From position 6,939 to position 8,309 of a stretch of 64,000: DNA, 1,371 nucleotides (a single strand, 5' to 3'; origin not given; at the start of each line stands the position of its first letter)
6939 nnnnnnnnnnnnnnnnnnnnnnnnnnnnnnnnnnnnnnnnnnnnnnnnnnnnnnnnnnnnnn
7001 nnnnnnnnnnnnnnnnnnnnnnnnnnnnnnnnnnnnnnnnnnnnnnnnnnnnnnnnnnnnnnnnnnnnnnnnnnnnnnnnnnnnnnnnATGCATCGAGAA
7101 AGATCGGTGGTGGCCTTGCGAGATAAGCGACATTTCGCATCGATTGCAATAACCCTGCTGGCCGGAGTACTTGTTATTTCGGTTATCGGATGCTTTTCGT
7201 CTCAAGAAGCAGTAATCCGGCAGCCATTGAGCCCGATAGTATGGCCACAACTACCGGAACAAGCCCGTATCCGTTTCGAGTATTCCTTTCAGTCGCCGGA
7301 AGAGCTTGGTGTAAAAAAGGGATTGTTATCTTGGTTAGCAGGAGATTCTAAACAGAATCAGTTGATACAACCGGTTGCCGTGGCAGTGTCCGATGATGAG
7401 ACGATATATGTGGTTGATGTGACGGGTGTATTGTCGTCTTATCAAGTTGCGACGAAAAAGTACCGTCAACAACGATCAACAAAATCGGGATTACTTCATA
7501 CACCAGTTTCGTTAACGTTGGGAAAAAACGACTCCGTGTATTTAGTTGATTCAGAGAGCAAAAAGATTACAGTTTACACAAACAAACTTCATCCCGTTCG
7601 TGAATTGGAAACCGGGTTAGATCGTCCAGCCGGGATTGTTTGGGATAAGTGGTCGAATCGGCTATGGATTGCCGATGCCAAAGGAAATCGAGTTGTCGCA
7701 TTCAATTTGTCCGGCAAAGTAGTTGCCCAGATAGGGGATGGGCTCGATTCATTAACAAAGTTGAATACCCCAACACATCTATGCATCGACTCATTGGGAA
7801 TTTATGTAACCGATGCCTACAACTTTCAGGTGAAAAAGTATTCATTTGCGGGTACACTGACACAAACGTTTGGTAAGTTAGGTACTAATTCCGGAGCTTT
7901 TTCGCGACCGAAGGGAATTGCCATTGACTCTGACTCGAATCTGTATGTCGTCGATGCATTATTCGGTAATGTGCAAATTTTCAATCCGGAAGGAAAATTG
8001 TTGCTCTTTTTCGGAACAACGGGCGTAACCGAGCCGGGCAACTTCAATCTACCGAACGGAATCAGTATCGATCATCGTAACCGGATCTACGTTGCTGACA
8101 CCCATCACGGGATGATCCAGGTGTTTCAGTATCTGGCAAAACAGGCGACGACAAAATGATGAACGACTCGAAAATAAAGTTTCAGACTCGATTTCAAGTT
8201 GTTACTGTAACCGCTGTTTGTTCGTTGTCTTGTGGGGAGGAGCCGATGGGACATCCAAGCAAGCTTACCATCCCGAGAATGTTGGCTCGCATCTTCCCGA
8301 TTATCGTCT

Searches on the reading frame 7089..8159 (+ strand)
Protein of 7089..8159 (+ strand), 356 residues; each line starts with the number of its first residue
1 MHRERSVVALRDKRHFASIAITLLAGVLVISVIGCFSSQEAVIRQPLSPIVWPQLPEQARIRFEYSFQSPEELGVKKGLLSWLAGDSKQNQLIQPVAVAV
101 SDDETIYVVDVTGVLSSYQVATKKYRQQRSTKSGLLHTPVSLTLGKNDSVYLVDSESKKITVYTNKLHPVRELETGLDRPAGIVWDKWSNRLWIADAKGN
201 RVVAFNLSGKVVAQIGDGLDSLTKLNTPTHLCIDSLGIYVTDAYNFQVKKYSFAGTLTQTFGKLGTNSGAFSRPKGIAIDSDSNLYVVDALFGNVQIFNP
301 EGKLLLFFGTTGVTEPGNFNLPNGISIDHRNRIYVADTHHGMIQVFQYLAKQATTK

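Call 3: search_protein_families(library=pfam, proteins=[window:7089-8159:+], max_evalue=0.01)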
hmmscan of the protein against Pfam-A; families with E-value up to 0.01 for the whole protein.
window:7089-8159:+ (356 aa): 8 families
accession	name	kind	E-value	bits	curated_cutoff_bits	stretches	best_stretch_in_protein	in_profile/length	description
PF01436.27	NHL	-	2.6e-25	87.6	20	2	319-346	1-28/28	NHL repeat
PF08450.18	SGL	-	3.6e-12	46.9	26.3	1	234-305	144-217/246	SMP-30/Gluconolactonase/LRE-like region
PF25021.1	TEN_NHL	-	4.6e-09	36.1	27.1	0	85-245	23-162/357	Teneurin NHL domain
PF17170.10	DUF5128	-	4.4e-05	23.3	22.9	1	281-345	52-116/321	6-bladed beta-propeller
PF01731.26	Arylesterase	-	5.5e-05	23.7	21.3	0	318-345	52-80/86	Arylesterase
PF06739.17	SBBP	-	0.00038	20.8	20.5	0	274-288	15-29/38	Beta-propeller repeat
PF24684.1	Vgb_lyase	-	0.00043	19.6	50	1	94-305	14-214/290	Virginiamycin B lyase family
PF06977.17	SdiA-regulated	-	0.0046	16.6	21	0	270-289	221-240/249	SdiA-regulated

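Call 4: search_protein_families(library=ncbifam, proteins=[window:7089-8159:+], max_evalue=0.01)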
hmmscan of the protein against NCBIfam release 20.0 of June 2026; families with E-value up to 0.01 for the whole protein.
window:7089-8159:+ (356 aa): 6 families
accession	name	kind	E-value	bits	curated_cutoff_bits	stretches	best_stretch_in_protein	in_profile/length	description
NF035926.1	scyF_NHL_VPEP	equivalog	7.3e-33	114.2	350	1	177-347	101-274/376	scytonemin biosynthesis PEP-CTERM protein ScyF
NF053768.1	CIS12_fam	equivalog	3.3e-08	32.7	860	1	96-220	47-168/715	CIS12 family contractile injection system protein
NF047780.1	LIC12708_fam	subfamily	2.5e-07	29.9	150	1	226-348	57-210/391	LIC_12708 family protein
NF033206.1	ScyE_fam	subfamily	3.4e-07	30.1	80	0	270-338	251-320/333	ScyD/ScyE family protein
NF037948.1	signal_int_SinM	equivalog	0.00023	20.6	250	0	223-290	86-155/387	signal integration modulator SinM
TIGR03866.1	PQQ_ABC_repeats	subfamily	0.002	17.2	287.3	0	139-218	43-124/310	PQQ-dependent catabolism-associated beta-propeller protein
